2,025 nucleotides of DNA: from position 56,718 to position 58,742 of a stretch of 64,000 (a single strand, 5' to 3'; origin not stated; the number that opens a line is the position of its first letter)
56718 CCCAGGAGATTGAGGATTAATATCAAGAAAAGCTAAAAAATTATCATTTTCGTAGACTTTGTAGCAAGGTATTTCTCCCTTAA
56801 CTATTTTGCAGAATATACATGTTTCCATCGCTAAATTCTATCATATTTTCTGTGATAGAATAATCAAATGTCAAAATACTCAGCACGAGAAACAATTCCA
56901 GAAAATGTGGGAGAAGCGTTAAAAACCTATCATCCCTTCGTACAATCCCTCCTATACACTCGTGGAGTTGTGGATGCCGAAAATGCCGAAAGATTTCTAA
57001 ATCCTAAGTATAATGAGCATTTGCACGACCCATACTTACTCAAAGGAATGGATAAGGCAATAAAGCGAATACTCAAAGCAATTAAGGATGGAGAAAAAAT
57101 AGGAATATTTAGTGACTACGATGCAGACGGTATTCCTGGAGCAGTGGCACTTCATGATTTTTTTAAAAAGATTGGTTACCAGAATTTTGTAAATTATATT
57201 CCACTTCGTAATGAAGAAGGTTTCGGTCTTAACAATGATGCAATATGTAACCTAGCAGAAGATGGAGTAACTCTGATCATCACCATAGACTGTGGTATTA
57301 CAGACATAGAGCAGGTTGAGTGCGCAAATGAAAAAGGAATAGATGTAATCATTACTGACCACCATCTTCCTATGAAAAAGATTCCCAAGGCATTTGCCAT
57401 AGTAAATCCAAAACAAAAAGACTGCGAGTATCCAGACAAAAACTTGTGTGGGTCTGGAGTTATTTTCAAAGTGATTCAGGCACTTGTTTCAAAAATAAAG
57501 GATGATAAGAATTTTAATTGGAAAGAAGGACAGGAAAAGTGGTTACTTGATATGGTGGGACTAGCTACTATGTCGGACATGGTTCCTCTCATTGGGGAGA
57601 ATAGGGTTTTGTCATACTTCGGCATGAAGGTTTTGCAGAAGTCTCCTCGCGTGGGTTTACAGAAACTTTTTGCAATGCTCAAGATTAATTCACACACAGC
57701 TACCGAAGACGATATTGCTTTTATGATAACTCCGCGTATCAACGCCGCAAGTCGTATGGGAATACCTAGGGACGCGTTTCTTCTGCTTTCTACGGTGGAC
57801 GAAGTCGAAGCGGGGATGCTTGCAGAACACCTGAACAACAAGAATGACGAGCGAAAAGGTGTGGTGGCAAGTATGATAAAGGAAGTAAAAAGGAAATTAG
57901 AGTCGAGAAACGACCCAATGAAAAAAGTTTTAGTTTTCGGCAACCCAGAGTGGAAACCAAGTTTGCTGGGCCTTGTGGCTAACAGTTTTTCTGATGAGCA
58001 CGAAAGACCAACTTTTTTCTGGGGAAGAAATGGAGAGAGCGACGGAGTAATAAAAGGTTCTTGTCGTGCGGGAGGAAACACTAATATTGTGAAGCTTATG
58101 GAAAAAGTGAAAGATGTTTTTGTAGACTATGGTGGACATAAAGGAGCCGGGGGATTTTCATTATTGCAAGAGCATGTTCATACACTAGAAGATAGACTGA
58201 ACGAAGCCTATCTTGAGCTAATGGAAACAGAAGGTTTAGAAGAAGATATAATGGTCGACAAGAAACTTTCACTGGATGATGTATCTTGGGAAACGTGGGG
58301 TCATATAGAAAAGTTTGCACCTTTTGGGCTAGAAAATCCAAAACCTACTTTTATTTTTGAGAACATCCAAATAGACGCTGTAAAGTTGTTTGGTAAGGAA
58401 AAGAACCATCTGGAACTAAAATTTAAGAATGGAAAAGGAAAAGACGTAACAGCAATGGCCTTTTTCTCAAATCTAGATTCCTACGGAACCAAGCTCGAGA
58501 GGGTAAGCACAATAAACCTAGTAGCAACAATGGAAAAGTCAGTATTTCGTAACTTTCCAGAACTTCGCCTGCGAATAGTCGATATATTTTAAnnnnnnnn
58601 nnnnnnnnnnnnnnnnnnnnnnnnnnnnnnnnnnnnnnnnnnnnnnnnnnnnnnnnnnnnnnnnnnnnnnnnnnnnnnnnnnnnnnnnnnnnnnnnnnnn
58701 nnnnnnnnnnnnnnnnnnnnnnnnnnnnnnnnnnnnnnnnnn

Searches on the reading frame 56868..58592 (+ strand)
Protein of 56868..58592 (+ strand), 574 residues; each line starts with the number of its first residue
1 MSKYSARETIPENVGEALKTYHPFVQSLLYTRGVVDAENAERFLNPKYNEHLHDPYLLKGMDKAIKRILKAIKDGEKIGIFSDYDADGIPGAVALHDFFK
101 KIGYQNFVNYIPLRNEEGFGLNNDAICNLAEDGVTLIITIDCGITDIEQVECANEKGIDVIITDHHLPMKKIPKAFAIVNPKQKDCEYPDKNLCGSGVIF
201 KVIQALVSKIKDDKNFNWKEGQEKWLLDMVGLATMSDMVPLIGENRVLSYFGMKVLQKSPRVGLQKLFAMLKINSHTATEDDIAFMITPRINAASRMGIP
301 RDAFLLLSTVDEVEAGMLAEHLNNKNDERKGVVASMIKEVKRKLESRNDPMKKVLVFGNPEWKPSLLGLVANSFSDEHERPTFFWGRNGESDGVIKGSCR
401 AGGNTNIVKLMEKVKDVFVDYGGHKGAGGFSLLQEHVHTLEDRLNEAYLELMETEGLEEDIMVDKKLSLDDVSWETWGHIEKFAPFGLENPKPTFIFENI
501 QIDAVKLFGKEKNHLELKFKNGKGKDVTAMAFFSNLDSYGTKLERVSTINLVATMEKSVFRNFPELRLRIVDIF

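Call 9: find_encoding_contigs(protein=window:56868-58592:+, flank=3000, max_places=6)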
Protein window:56868-58592:+ (574 aa): 1 contig read that carries it; 1 place shown.
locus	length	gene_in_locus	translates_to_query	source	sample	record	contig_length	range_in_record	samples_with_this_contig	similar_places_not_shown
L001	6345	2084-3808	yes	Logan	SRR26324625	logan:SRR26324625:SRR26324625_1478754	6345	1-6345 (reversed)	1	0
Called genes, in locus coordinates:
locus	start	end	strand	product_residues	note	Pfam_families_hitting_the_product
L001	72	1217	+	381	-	PF00162:PGK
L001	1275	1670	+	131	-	-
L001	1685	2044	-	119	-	PF11969:DcpS_C, PF01230:HIT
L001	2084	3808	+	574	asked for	PF01368:DHH, PF02272:DHHA1 (weak), PF17768:RecJ_OB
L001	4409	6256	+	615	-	PF00005:ABC_tran, PF02463:SMC_N (faint)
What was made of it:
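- Checked: The exporter start is most likely 59193: it has an upstream GGGAGAG, and the public gene call of 615 aa matches it (call 9).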

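Call 10: search_protein_families(library=pfam, proteins=[window:56868-58592:+])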
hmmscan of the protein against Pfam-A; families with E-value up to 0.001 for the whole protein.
window:56868-58592:+ (574 aa): 3 families
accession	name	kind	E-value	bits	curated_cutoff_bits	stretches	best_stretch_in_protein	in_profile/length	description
PF01368.27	DHH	-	3.1e-24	86.1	28.1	1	77-211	1-104/125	DHH family, N-terminal domain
PF17768.7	RecJ_OB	-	1.9e-20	73.4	27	1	463-572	1-107/107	RecJ OB domain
PF02272.25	DHHA1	-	4.9e-07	30.6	25.9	1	353-446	3-98/102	DHHA1 domain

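Call 11: find_related_loci(query=window:56868-58592:+, collection=genome_contigs, flank=4000)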
Query window:56868-58592:+ (574 aa) in genome_contigs; peptide patterns used: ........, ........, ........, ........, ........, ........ (x = any residue, [..] = any of these).
72 stretches matched a pattern; 50 encode a relative of the query (tblastn E <= 1e-3); 50 distinct loci.
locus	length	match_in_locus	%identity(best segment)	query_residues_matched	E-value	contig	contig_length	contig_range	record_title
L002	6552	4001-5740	74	1-574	0e+0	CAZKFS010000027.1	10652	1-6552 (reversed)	MAG TPA_asm: uncultured Candidatus Saccharibacteria bacterium isolate binchicken_co264_1 genome assembly, contig: NODE_2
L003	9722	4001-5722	74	3-574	0e+0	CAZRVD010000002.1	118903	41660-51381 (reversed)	MAG TPA_asm: uncultured Candidatus Saccharibacteria bacterium isolate SRP178908_co1_5 genome assembly, contig: NODE_59_l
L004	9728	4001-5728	72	1-574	0e+0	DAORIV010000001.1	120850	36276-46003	MAG TPA_asm: Parcubacteria group bacterium isolate AMR_MDS_5568 NODE_21_length_120850_cov_12.747912, whole genome shotgu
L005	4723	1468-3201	73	1-574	0e+0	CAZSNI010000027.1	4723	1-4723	MAG TPA_asm: uncultured Candidatus Saccharibacteria bacterium isolate SRP286056_co1_435 genome assembly, contig: NODE_27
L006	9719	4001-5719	73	3-574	0e+0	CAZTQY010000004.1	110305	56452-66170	MAG TPA_asm: uncultured Candidatus Saccharibacteria bacterium isolate SRP285395_co2_142 genome assembly, contig: NODE_19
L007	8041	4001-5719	74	3-574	0e+0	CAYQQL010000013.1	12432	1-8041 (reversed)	MAG TPA_asm: uncultured Candidatus Saccharibacteria bacterium isolate SRP286056_co3_38 genome assembly, contig: NODE_569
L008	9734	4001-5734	72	1-574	0e+0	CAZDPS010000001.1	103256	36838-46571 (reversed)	MAG TPA_asm: uncultured Candidatus Saccharibacteria bacterium isolate SRP300315_co1_23 genome assembly, contig: NODE_98_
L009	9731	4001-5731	72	3-574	0e+0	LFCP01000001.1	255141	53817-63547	MAG: Parcubacteria bacterium C7867-006 C7867_00050, whole genome shotgun sequence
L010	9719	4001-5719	71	1-569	0e+0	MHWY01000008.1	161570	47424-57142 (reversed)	MAG: Candidatus Zambryskibacteria bacterium RIFOXYD1_FULL_40_13 rifoxyd1_full_scaffold_56, whole genome shotgun sequence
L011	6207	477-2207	71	3-573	0e+0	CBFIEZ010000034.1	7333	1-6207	MAG: Minisyncoccia bacterium isolate Co_bin_508_permissive genome assembly, contig: Co_bin_508_permissive_c34, whole gen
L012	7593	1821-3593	67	1-574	0e+0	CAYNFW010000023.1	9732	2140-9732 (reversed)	MAG TPA_asm: uncultured Candidatus Saccharibacteria bacterium isolate binchicken_co241_359 genome assembly, contig: NODE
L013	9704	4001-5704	68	3-574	0e+0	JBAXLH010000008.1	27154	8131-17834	MAG: bacterium isolate ELA422 MAG422_8, whole genome shotgun sequence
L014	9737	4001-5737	66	1-574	0e+0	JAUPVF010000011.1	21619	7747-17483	MAG: Patescibacteria group bacterium isolate erpe_2018_sw_27hr_WHONDRS-SW48-000094_B_bin.11 scaffold_161977, whole genom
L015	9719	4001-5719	74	3-574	0e+0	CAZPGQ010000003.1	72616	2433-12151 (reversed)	MAG TPA_asm: uncultured Candidatus Saccharibacteria bacterium isolate SRP219642_co7_231 genome assembly, contig: NODE_44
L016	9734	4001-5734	73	1-574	0e+0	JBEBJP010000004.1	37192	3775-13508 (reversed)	MAG: Parcubacteria group bacterium isolate SF2_12 NODE_407_length_37192_cov_14.579112, whole genome shotgun sequence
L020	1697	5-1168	76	193-574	0e+0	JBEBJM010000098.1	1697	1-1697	MAG: Nitrospira sp. isolate SF2_9 NODE_44496_length_1697_cov_4.352315, whole genome shotgun sequence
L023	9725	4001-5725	73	1-574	0e+0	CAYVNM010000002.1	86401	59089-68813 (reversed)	MAG TPA_asm: uncultured Candidatus Saccharibacteria bacterium isolate SRP278252_co2_282 genome assembly, contig: NODE_37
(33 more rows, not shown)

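Call 25: find_homologous_proteins(query=window:56868-58592:+, max_evalue=1e-100)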
Query window:56868-58592:+ (574 aa): 7165 proteins with E <= 1e-100 among 8000 candidates; the best 120 are listed.
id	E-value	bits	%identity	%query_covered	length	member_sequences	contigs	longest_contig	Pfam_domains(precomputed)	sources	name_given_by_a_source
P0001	0.0e+0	1313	100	100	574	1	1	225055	PF01368.28,PF17768.8,PF02272.25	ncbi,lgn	ncbi:MAG: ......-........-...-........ exonuclease RecJ [Patescibacteria group bacterium]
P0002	0.0e+0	1137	84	100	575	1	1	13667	PF01368.28,PF17768.8,PF02272.25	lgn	-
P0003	0.0e+0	1121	84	100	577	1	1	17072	PF01368.28,PF17768.8,PF02272.25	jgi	-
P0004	0.0e+0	1104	83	100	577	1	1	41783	PF01368.28,PF17768.8,PF02272.25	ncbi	-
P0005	0.0e+0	1087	81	100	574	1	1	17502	PF01368.28,PF17768.8,PF02272.25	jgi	-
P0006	0.0e+0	1043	78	100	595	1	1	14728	PF01368.28,PF17768.8,PF02272.25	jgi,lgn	-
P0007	0.0e+0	1024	76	100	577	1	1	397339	PF01368.28,PF17768.8,PF02272.25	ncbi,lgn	-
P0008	3.1e-297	1005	76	100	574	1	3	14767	PF01368.28,PF17768.8,PF02272.25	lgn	-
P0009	1.4e-296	1003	74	100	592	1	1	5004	PF01368.28,PF17768.8,PF02272.25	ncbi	-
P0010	2.8e-295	998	76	100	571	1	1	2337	PF01368.28,PF17768.8,PF02272.25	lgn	-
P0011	3.0e-294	995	73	100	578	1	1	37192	PF01368.28,PF17768.8,PF02272.25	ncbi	ncbi:MAG: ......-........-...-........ exonuclease RecJ [Parcubacteria group bacterium]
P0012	4.5e-293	991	75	100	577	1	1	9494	PF01368.28,PF17768.8,PF02272.25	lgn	-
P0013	5.9e-293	991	75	100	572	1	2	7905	PF01368.28,PF17768.8,PF02272.25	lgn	-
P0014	7.6e-293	990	74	100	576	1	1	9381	PF01368.28,PF17768.8,PF02272.25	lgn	-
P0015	8.9e-293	990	74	100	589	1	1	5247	PF01368.28,PF17768.8,PF02272.25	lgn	-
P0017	6.4e-292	987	73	100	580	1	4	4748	PF01368.28,PF17768.8,PF02272.25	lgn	-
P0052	3.3e-283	958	73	100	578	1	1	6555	PF01368.28,PF17768.8,PF02272.25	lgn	-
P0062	2.9e-281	952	73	100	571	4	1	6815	PF01368.28,PF17768.8,PF02272.25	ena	-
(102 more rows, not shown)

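Call 26: find_encoding_contigs(protein=P0002, flank=3000, max_places=2)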
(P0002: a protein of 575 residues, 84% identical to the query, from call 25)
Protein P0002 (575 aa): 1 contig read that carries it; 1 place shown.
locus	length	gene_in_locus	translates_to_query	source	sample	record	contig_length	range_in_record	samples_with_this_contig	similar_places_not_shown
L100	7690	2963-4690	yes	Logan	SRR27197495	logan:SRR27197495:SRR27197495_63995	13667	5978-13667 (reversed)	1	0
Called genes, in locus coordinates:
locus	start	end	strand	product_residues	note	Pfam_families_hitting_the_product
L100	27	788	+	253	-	PF00121:TIM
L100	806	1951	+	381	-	PF00162:PGK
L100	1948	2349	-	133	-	PF11969:DcpS_C, PF01230:HIT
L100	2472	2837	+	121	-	-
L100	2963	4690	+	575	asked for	PF01368:DHH, PF02272:DHHA1 (weak), PF17768:RecJ_OB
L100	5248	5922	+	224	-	PF00075:RNase_H, PF01693:Cauli_VI (weak)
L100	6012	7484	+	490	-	PF13567:DUF4131, PF03772:Competence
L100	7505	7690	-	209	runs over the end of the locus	PF02777:Sod_Fe_C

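Call 27: find_encoding_contigs(protein=P0003, flank=3000, max_places=2)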
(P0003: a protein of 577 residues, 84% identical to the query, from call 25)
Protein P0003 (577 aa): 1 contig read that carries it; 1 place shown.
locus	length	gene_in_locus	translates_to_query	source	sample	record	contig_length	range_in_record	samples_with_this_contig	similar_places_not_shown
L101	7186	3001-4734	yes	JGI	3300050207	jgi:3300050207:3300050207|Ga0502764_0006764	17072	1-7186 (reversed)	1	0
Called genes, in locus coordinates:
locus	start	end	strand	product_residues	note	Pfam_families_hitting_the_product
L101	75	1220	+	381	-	PF00162:PGK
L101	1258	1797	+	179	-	-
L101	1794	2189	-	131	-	PF11969:DcpS_C, PF01230:HIT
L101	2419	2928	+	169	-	-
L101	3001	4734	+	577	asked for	PF01368:DHH, PF02272:DHHA1 (weak), PF17768:RecJ_OB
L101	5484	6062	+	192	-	PF00004:AAA (faint), PF13238:AAA_18 (faint), PF13521:AAA_28 (weak)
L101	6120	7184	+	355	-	?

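Call 28: find_encoding_contigs(protein=P0004, flank=3000, max_places=2)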
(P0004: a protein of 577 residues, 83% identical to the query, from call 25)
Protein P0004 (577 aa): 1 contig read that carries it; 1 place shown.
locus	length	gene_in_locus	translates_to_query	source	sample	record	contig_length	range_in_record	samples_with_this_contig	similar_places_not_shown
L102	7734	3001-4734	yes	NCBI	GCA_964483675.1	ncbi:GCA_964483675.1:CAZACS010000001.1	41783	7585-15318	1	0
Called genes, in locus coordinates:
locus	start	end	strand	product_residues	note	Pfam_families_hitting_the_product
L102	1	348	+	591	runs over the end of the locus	-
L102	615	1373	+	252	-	PF00121:TIM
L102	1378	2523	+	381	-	PF00162:PGK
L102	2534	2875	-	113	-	PF11969:DcpS_C, PF01230:HIT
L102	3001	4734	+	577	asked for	PF01368:DHH, PF02272:DHHA1 (weak), PF17768:RecJ_OB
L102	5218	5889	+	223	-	PF00075:RNase_H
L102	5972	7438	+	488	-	PF13567:DUF4131, PF03772:Competence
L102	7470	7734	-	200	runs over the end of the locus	PF02777:Sod_Fe_C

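Call 29: find_encoding_contigs(protein=P0005, flank=3000, max_places=2)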
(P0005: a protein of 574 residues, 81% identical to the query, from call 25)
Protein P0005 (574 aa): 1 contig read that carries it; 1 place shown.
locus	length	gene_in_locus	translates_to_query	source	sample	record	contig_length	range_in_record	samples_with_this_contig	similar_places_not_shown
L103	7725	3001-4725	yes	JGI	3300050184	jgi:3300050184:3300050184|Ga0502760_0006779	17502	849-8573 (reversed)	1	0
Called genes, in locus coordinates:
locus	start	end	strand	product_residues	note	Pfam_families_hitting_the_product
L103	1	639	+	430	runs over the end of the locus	-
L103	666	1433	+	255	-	PF00121:TIM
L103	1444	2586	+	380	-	PF00162:PGK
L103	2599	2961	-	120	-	PF11969:DcpS_C, PF01230:HIT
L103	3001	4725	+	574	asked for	PF01368:DHH, PF02272:DHHA1 (weak), PF17768:RecJ_OB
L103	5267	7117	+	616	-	PF00005:ABC_tran, PF02463:SMC_N (faint)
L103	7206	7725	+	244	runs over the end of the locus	PF00075:RNase_H, PF01693:Cauli_VI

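Call 31: find_encoding_contigs(protein=P0006, flank=3000, max_places=2)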
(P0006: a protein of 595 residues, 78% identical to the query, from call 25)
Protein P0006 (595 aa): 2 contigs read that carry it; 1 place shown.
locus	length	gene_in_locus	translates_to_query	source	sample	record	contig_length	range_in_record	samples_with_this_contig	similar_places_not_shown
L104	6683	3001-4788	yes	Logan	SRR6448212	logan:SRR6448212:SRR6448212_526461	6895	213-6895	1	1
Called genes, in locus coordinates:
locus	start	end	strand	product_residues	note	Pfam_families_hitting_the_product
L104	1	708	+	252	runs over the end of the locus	PF00121:TIM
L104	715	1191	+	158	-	PF01936:NYN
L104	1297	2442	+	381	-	PF00162:PGK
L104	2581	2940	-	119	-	PF11969:DcpS_C, PF01230:HIT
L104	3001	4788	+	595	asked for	PF01368:DHH, PF02272:DHHA1 (weak), PF17768:RecJ_OB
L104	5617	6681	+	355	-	?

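Call 32: find_encoding_contigs(protein=P0007, flank=3000, max_places=2)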
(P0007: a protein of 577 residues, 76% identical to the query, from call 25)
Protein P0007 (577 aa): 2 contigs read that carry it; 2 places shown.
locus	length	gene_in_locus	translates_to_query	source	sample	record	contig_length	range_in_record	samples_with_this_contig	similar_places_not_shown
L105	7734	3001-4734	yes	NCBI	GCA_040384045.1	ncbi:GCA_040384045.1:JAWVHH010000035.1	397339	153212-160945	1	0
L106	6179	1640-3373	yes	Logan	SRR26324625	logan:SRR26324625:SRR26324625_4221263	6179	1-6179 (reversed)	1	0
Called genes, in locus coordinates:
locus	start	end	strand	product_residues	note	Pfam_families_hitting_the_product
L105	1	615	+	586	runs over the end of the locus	PF05157:MshEN, PF00437:T2SSE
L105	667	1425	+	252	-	PF00121:TIM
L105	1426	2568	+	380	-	PF00162:PGK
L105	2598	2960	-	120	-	PF11969:DcpS_C, PF01230:HIT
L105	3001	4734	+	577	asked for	PF01368:DHH, PF02272:DHHA1 (weak), PF17768:RecJ_OB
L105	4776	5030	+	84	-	-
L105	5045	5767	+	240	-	PF00075:RNase_H, PF01693:Cauli_VI (weak)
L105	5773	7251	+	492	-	PF13567:DUF4131, PF03772:Competence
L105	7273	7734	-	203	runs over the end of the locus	PF02777:Sod_Fe_C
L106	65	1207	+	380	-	PF00162:PGK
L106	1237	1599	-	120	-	PF11969:DcpS_C, PF01230:HIT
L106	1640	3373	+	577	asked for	PF01368:DHH, PF02272:DHHA1 (weak), PF17768:RecJ_OB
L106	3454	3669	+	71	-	-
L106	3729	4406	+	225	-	PF00075:RNase_H, PF01693:Cauli_VI (weak)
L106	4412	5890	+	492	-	PF13567:DUF4131, PF03772:Competence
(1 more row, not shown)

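Call 33: find_encoding_contigs(protein=P0008, flank=3000, max_places=3)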
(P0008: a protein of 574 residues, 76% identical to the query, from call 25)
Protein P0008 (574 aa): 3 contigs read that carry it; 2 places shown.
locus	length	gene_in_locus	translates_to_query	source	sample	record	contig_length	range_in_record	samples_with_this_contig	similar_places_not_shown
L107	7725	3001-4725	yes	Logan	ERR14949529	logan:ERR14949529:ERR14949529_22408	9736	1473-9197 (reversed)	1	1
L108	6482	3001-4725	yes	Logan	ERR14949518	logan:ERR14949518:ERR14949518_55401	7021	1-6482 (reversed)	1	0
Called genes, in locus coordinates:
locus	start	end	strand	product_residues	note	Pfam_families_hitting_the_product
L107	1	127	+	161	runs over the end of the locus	-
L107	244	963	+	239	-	PF00121:TIM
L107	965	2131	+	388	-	PF00162:PGK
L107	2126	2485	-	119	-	PF11969:DcpS_C, PF01230:HIT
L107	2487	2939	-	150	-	PF11969:DcpS_C (faint), PF01230:HIT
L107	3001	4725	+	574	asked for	PF01368:DHH, PF02272:DHHA1 (weak), PF17768:RecJ_OB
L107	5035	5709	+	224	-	PF00075:RNase_H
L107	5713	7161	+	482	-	PF13567:DUF4131, PF03772:Competence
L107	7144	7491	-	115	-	-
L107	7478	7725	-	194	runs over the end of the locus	PF02777:Sod_Fe_C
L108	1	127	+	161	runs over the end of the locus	-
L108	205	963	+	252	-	PF00121:TIM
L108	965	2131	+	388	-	PF00162:PGK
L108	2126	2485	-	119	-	PF11969:DcpS_C, PF01230:HIT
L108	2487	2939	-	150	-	PF11969:DcpS_C (faint), PF01230:HIT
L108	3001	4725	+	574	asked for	PF01368:DHH, PF02272:DHHA1 (weak), PF17768:RecJ_OB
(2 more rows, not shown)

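Call 39: find_encoding_contigs(protein=P0017, flank=1500, max_places=4)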
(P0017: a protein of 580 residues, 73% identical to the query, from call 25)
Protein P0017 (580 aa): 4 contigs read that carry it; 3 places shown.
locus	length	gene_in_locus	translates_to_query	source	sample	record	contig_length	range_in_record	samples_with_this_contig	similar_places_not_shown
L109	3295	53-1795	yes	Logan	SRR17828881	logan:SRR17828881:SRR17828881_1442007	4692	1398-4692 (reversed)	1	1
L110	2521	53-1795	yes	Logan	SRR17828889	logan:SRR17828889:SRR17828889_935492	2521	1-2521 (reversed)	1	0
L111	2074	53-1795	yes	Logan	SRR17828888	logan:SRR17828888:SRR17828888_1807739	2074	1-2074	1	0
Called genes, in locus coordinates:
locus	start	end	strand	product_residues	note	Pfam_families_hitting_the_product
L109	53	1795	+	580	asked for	PF01368:DHH, PF02272:DHHA1 (weak), PF17768:RecJ_OB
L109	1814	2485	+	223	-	PF00075:RNase_H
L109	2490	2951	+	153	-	PF27709:UCP014422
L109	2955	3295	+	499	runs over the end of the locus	PF13567:DUF4131, PF03772:Competence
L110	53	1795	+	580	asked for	PF01368:DHH, PF02272:DHHA1 (weak), PF17768:RecJ_OB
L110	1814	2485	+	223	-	PF00075:RNase_H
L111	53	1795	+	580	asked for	PF01368:DHH, PF02272:DHHA1 (weak), PF17768:RecJ_OB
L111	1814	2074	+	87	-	?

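Call 40: find_encoding_contigs(protein=P0013, flank=1500, max_places=2)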
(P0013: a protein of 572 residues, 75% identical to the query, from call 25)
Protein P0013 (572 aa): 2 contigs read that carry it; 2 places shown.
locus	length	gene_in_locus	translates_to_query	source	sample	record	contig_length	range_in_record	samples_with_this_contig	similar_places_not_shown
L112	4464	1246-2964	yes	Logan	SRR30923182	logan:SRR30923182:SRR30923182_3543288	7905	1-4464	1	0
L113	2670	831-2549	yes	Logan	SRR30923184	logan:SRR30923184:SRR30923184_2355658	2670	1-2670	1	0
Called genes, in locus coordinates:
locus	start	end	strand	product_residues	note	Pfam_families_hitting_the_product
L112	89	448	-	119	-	PF11969:DcpS_C, PF01230:HIT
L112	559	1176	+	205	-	-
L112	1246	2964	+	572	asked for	PF01368:DHH, PF02272:DHHA1 (weak), PF17768:RecJ_OB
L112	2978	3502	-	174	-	PF12637:TSCPD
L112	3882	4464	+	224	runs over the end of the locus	PF00075:RNase_H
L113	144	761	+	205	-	-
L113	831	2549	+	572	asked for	PF01368:DHH, PF02272:DHHA1 (weak), PF17768:RecJ_OB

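Call 41: find_encoding_contigs(protein=P0062, flank=1500, max_places=2)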
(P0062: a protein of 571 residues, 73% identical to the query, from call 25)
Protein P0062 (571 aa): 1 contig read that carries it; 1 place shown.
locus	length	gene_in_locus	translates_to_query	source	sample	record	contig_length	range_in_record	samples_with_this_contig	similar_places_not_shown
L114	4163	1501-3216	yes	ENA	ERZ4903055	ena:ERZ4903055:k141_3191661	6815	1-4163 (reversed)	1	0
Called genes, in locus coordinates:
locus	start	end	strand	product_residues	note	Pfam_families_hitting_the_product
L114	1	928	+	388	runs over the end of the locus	PF00162:PGK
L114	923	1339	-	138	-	PF11969:DcpS_C, PF01230:HIT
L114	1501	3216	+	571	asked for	PF01368:DHH, PF02272:DHHA1, PF17768:RecJ_OB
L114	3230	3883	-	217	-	PF12637:TSCPD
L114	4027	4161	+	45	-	?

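Call 42: find_encoding_contigs(protein=P0052, flank=1500, max_places=2)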
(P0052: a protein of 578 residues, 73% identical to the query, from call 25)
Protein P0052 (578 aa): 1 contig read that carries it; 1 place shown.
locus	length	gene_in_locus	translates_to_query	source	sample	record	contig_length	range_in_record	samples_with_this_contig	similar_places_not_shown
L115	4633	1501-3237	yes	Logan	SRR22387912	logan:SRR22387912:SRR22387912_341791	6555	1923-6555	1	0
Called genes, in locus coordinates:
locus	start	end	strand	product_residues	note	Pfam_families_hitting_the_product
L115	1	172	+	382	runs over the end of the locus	PF00162:PGK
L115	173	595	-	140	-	PF11969:DcpS_C, PF01230:HIT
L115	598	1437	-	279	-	PF02540:NAD_synthase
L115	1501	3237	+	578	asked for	PF01368:DHH, PF02272:DHHA1 (weak), PF17768:RecJ_OB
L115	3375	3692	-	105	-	-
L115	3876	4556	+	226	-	PF00075:RNase_H, PF01693:Cauli_VI (weak)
